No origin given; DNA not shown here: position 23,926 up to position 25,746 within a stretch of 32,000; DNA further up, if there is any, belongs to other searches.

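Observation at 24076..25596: Compact SIR2_2 protein with an unrecognisable C-terminal domain of about 200 aa: candidate novel single-gene NADase defence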

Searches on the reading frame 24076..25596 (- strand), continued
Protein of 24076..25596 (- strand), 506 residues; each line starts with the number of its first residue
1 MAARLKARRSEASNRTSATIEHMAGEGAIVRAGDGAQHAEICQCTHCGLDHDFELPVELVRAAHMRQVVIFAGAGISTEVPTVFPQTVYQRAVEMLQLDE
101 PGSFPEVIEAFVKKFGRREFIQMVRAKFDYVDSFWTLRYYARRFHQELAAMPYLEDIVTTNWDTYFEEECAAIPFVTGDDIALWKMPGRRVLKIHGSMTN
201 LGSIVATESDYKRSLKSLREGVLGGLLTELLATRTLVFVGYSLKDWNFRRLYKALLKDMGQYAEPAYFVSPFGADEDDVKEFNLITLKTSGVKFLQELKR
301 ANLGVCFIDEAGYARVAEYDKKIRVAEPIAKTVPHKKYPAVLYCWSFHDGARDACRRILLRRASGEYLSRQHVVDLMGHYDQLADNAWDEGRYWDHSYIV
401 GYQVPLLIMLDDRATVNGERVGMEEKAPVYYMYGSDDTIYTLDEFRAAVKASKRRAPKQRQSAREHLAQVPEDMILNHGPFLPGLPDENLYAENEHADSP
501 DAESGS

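Call 32: fold_search(model_id=the predicted structure, library=pdb)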
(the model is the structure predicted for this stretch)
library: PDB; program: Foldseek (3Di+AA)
matches with E <= 10: 255; with E <= 0.001: 82
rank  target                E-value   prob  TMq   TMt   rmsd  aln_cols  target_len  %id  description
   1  9v0g_E                1.9e-09  1.00  0.40  0.66   4.3       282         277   20  Helical structure of KomBC Complex (released 2025-12-17)
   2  8bto_A                2.8e-09  1.00  0.40  0.41   4.5       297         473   18  Helical structure of BcThsA in complex with 1''-3'gcADPR (released 2024-02-21)
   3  8btp_A                3.3e-09  1.00  0.40  0.41   9.4       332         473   17  Helical structure of BcThsA in complex with 1''-3'gc(etheno)ADPR (released 2024-02-21)
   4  8wkn_C                3.4e-09  1.00  0.37  0.60   5.9       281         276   18  Cryo-EM structure of DSR2-DSAD1 (released 2024-05-01)
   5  8ygc_E                3.6e-09  1.00  0.38  0.63   5.5       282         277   17  The Dimer Structure of DSR2-SPR (released 2025-03-05)
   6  8z18_A                3.6e-09  1.00  0.38  0.20  10.2       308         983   18  The tetramer complex of DSR2 and tube-forming domain of phage tail tube protein (released 2024-08-14)
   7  8wyb_B                5.5e-09  1.00  0.40  0.22   9.7       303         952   17  Cryo-EM structure of DSR2 (H171A)-tube-NAD+ complex (released 2024-04-10)
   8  9xvc_E                6.7e-09  1.00  0.44  0.77   3.2       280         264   20  Cryo-EM Helical Structure of the dITP-KomBC(H146N) Complex with NAD Fragments (released 2026-01-21)
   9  8wyc_C                6.7e-09  1.00  0.39  0.65   5.2       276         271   17  Cryo-EM structure of DSR2 (H171A)-tube-NAD+ (partial) complex (released 2024-04-10)
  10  8zsf_A                7.0e-09  1.00  0.42  0.72   4.0       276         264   20  CryoEM Helical Structure of KomC (released 2025-12-10)
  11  8wy8_A                7.0e-09  1.00  0.40  0.22  11.1       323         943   17  Cryo-EM structure of DSR2 apo complex (released 2024-04-10)
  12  8wye_E                7.7e-09  1.00  0.39  0.65   4.9       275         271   18  Cryo-EM structure of DSR2-DSAD1 (partial) complex (released 2024-04-10)
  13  8wya_B                9.3e-09  1.00  0.41  0.22   9.9       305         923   17  Cryo-EM structure of DSR2-tube complex (released 2024-04-10)
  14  8wy8_C                1.1e-08  1.00  0.39  0.21  10.5       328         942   16  Cryo-EM structure of DSR2 apo complex (released 2024-04-10)
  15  9v12_i                1.2e-08  1.00  0.40  0.66   4.2       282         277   20  Helical structure of KomBCMUT in complex with dITP and NAD (released 2025-12-24)
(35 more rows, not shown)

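Call 52: find_related_loci(query=A2, collection=genome_contigs, flank=6000)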
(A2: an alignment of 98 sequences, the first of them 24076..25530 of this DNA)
Query A2 (484 aa) in genome_contigs; peptide patterns used: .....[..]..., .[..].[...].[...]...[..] (x = any residue, [..] = any of these).
170 stretches matched a pattern; 149 encode a relative of the query (tblastn E <= 1e-3); the best 80 are kept; 80 distinct loci.
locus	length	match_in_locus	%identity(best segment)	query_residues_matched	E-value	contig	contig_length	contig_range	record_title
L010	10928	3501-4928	91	1-476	0e+0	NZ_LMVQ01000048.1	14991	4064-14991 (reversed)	Mycobacterium sp. NAZ190054 Contig_141, whole genome shotgun sequence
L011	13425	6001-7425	72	1-475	0e+0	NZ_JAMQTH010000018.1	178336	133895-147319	Mycobacterium sp. 21AC1 NODE_18_length_178336_cov_97.154343, whole genome shotgun sequence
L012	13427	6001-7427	63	1-475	5e-174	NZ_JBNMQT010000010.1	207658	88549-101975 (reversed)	Mycobacterium heidelbergense strain EL_135 contig00010, whole genome shotgun sequence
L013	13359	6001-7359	55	22-473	5e-170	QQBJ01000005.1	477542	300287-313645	Mycolicibacterium moriokaense strain DSM 44221 scaffold_4, whole genome shotgun sequence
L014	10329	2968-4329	47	3-466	4e-135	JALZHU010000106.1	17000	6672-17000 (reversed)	MAG: Actinomycetota bacterium isolate SON bin10 SC8834_NODE_138_length_17000_cov_1.993184, whole genome shotgun sequence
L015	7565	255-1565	48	16-460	7e-129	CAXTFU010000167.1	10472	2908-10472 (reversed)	MAG TPA_asm: uncultured bacterium isolate private_T1887_metawrap_bin.10 genome assembly, contig: private_T1887_metawrap_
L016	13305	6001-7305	46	21-465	3e-124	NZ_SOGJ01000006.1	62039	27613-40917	Cryobacterium breve strain TMT4-23 C279, whole genome shotgun sequence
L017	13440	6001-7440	44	15-463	1e-118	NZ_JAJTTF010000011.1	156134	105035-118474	Microbacterium sp. Au-Mic1 contig_11_len_156134, whole genome shotgun sequence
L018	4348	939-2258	36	20-460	2e-86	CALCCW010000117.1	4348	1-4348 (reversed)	MAG TPA_asm: uncultured candidate division Zixibacteria bacterium isolate DRR093004_bin.15_CONCOCT_v1.1_MAG genome assem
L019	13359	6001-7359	36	3-460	1e-85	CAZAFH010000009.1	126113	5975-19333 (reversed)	MAG TPA_asm: uncultured Singulisphaera sp. isolate SRP262948_co1_160 genome assembly, contig: NODE_137_length_126113_cov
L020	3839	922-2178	39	20-448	4e-86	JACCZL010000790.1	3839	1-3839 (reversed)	MAG: Chloroflexota bacterium isolate MGR_bin229 SD2897-2912_k127_4964107, whole genome shotgun sequence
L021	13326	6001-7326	36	18-463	3e-85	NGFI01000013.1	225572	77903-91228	MAG: Gemmatimonadetes bacterium 2013_60CM_65_52 2013_60cm_scaffold_28, whole genome shotgun sequence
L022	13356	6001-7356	34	7-460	5e-85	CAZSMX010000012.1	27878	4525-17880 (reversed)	MAG TPA_asm: uncultured Candidatus Peribacteria bacterium isolate SRP192515_co2_139 genome assembly, contig: NODE_1262_l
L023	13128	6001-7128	39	8-388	1e-84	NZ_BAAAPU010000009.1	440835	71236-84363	Terrabacter lapilli strain JCM 15628 sequence09, whole genome shotgun sequence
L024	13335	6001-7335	35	20-460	9e-82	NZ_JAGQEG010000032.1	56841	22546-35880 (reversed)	Collimonas silvisoli strain RXD178 NODE_32_length_56841_cov_41.323165, whole genome shotgun sequence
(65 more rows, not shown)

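Call 57: search_protein_families(library=padloc, alignment_id=A4, max_evalue=0.001)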
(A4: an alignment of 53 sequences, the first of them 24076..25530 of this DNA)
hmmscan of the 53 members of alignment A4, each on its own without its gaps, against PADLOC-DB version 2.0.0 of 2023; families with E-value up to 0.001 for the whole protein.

A. member 1, window:24076-25530:- (484 aa): 8 families
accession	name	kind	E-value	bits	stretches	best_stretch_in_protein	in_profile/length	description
PDLC04968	PDC-S25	-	6.7e-15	53.1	1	131-237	139-245/517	-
PDLC00407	ThsA1|ThsA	-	4.8e-12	43.3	1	37-292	13-265/478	STALD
PDLC04967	PDC-S25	-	1.1e-07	29.3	1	135-235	149-253/528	-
PDLC03856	LmuA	-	5e-07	27.2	1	136-231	119-215/433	-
PDLC00409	ThsA1|ThsA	-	9.2e-07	26.5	1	36-227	13-203/242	STALD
PDLC04166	Dsr1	-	2.3e-06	23.6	1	135-226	124-213/1227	-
PDLC02184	Dsr2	-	9.5e-06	21.9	1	120-191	107-181/1222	-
PDLC04167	Dsr1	-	0.00064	15.5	0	135-254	123-249/1248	-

B. families by the number of members that match (of 53 scanned): 16 families
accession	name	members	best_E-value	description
PDLC00407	ThsA1|ThsA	53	1.2e-24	STALD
PDLC04968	PDC-S25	53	4.2e-23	-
PDLC00409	ThsA1|ThsA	53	1.1e-20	STALD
PDLC03856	LmuA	52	9.3e-15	-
PDLC04967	PDC-S25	51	8.5e-13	-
PDLC04166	Dsr1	47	6.9e-15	-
PDLC02184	Dsr2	25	1.9e-11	-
PDLC04167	Dsr1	14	4.8e-07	-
PDLC00412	ThsA1|ThsA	10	1.2e-07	STALD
PDLC04087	SIR2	3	3.7e-05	-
PDLC04083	SIR2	1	0.00011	-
PDLC02408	Aga_SIR2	1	0.00012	Class II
PDLC04080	SIR2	1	0.00018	-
PDLC02414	Aga_SIR2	1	0.00022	-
PDLC02401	Aga_SIR2-PNTD1-PNTD2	1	0.00039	Class I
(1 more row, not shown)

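Call 61: search_dna_similar(query=window:24079-25530:-, collection=phages, mode=protein, max_evalue=0.001, max_rows=15)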
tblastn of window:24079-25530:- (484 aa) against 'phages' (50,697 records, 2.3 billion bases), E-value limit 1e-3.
No match.

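Call 62: search_dna_similar(query=window:24079-25530:-, collection=plasmids, mode=protein, max_evalue=0.001, max_rows=20)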
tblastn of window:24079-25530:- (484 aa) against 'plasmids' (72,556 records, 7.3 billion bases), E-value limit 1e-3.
Records with a match: 25; places in all: 25; records where one place covers at least 80% of the query: 2.
Best place of each record, by identity: <60% 25.
By first word of the organism name: Bacillus 13; Corynebacterium 2; Hymenobacter 2; Rhizobium 2; Nitratireductor 1; Burkholderia 1; Chelatococcus 1; Pantoea 1; Peribacillus 1; Bacteroides 1.
By predicted mobility (MOB-suite, as given by PLSDB): non-mobilizable 11; conjugative 10; mobilizable 4.
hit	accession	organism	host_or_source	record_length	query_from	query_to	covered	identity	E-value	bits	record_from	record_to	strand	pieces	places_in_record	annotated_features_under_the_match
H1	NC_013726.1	Corynebacterium glutamicum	-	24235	7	460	94%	36.7%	3e-79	276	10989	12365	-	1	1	SIR2 family protein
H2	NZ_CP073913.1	Corynebacterium glutamicum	cell culture,Jiangsu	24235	7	460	94%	36.7%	3e-79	276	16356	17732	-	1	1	SIR2 family protein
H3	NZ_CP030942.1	Nitratireductor thuwali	-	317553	36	309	57%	25.8%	2e-4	52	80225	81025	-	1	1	SIR2 family protein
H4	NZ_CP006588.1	Hymenobacter sp. APR13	silkworm feces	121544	37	276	50%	29.0%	1e-11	75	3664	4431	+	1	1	SIR2 family protein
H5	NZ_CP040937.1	Hymenobacter sp. DG01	cell culture,water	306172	37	274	49%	29.1%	5e-11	73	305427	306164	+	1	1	none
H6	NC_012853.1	Rhizobium leguminosarum bv. trifolii WSM1325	-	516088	36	279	50%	27.9%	9e-4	50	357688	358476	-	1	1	none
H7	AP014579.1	Burkholderia sp. RPE67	Riptortus pedestris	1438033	47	293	51%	26.3%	2e-5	55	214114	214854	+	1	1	putative membrane protein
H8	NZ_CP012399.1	Chelatococcus sp. CO-6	whole organism,Shengli Oilfield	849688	32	275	50%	26.5%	6e-4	50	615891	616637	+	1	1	SIR2 family protein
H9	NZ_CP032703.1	Pantoea soli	single isolate,soil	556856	2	239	49%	26.4%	2e-4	52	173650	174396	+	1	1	SIR2 family protein | non-canonical purine NTP pyrophosphatase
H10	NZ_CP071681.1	Rhizobium ruizarguesonis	lentil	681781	47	279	48%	26.5%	7e-5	53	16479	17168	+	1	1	DUF4062 domain-containing protein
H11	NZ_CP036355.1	Bacillus sp. SYJ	Pelodiscus sinensis,tissue sample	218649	36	249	44%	27.5%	2e-12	77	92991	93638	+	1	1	SIR2 family protein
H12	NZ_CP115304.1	Bacillus tropicus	Tryonyx sinensis (Chinese soft-shell ...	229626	36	249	44%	27.5%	2e-12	77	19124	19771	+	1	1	SIR2 family protein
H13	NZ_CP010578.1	Bacillus thuringiensis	whole organism,soil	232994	36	249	44%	27.5%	2e-12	77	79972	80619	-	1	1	SIR2 family protein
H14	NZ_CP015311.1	Bacillus thuringiensis serovar morrisoni str. 4AA1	Tribolium castaneum,whole organism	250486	36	249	44%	27.5%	2e-12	77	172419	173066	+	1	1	SIR2 family protein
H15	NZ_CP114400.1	Bacillus thuringiensis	liquid culture,Bacillus thuringiensis ...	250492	36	249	44%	27.5%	2e-12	77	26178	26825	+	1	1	SIR2 family protein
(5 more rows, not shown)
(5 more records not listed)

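Call 63: get_annotated_region(hit=H1, flank=6000)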
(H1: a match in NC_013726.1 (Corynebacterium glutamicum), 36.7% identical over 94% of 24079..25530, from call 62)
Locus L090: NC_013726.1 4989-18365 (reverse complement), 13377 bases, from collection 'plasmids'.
description: Corynebacterium glutamicum plasmid pCGR2, complete sequence
organism: Corynebacterium glutamicum (NCBI taxid 1718)
taxonomy: Bacteria; Actinomycetota; Actinomycetes; Mycobacteriales; Corynebacteriaceae; Corynebacterium; Corynebacterium glutamicum
host: -; source: -; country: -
typing (MOB-suite, as given by PLSDB): mobilizable; relaxase MOBF
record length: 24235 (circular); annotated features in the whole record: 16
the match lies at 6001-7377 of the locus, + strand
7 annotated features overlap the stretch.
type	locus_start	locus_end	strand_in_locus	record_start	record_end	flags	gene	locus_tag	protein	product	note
CDS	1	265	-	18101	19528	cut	-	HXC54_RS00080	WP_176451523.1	amidase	-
CDS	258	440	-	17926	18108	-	-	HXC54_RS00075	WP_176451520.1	hypothetical protein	-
CDS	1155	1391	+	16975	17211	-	-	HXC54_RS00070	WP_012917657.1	hypothetical protein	-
CDS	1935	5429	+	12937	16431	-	mobF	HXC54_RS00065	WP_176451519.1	MobF family relaxase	-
CDS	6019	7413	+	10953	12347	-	-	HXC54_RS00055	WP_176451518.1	SIR2 family protein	-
CDS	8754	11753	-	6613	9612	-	-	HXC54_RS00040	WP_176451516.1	N-6 DNA methylase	-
CDS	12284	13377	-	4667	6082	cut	-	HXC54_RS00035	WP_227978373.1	replication initiation protein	-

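Call 67: search_protein_families(library=pfam, alignment_id=A5, max_evalue=0.00001)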
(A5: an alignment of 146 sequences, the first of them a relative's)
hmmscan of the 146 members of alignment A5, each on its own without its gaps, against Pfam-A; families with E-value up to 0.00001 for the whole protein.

A. member 1, L010:823-1962:+ (380 aa): 0 families

B. families by the number of members that match (of 146 scanned): 178 families (the first 25 are shown)
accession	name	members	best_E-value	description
PF00589.27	Phage_integrase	6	3.6e-34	Phage integrase family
PF01964.24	ThiC_Rad_SAM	3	3.6e-187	Radical SAM ThiC family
PF00005.33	ABC_tran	3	3.8e-35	ABC transporter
PF13667.11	ThiC-associated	3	5.9e-26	ThiC-associated domain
PF00962.28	A_deaminase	2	3.9e-86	Adenosine deaminase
PF14559.12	TPR_19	2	6.9e-75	Tetratricopeptide repeat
PF04986.18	Y2_Tnp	2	7.3e-63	Putative transposase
PF07719.23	TPR_2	2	3.9e-55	Tetratricopeptide repeat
PF13432.12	TPR_16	2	1.4e-54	Tetratricopeptide repeat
PF13428.12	TPR_14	2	7e-51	Tetratricopeptide repeat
PF01850.27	PIN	2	1.1e-13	PIN domain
PF13304.12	AAA_21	2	4.5e-13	AAA domain, putative AbiEii toxin, Type IV TA system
PF01039.27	Carboxyl_trans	1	8.7e-194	Carboxyl transferase domain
PF16542.10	PNKP_ligase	1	7.6e-181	PNKP adenylyltransferase domain, ligase domain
PF00113.28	Enolase_C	1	1.5e-133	Enolase, C-terminal TIM barrel domain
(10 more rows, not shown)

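Call 68: search_protein_families(library=padloc, alignment_id=A5, max_evalue=1e-10)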
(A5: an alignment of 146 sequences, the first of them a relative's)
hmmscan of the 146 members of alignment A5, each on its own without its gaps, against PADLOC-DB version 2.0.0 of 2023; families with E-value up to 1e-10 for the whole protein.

A. member 1, L010:823-1962:+ (380 aa): 0 families

B. families by the number of members that match (of 146 scanned): 70 families (the first 25 are shown)
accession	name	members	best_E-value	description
PDLC04135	mad3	3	8.9e-37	mads_3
PDLC01908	CARF5--CARF_ADA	2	1.5e-45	-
PDLC03659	mREase_IV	1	1.6e-213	Type IV methyl-directed restriction enzyme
PDLC04962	PDC-S22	1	1e-134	-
PDLC03658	mREase_IV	1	8.2e-92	Type IV methyl-directed restriction enzyme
PDLC04054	PD-T4-6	1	4e-90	-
PDLC04053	PD-T4-6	1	3.5e-82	-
PDLC04042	PD-T4-6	1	5e-80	-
PDLC04043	PD-T4-6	1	2e-79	-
PDLC04061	PD-T4-6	1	7.9e-77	-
PDLC04039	PD-T4-6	1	2.1e-73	-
PDLC04041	PD-T4-6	1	1e-70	-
PDLC04060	PD-T4-6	1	5.1e-68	-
PDLC04052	PD-T4-6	1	4.7e-66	-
PDLC04040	PD-T4-6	1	2e-62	-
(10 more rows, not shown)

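Call 94: search_protein_families(library=phrogs, proteins=[L010:4965-5873:-, L010:823-1965:+, L010:2429-3502:-, L010:6017-7171:-, window:24076-25530:-], max_evalue=0.001)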
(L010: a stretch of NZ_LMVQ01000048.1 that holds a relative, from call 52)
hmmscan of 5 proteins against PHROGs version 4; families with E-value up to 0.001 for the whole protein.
L010:4965-5873:- (302 aa): 2 families
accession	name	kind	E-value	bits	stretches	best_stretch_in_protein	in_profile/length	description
phrog_3678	-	unknown function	5.8e-12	46.9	1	58-112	5-58/213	-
phrog_10899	-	head and packaging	2e-08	34.5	1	102-248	199-338/443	terminase small subunit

L010:823-1965:+ (380 aa): 1 family
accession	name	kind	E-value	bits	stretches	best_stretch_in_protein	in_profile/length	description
phrog_3990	-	head and packaging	1.2e-90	305.4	1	8-377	19-381/390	major head protein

L010:2429-3502:- (357 aa): 0 families

L010:6017-7171:- (384 aa): 0 families

window:24076-25530:- (484 aa): 1 family
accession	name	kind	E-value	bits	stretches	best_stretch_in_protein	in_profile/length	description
phrog_2695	-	unknown function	2e-13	51.2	1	132-236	138-242/531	-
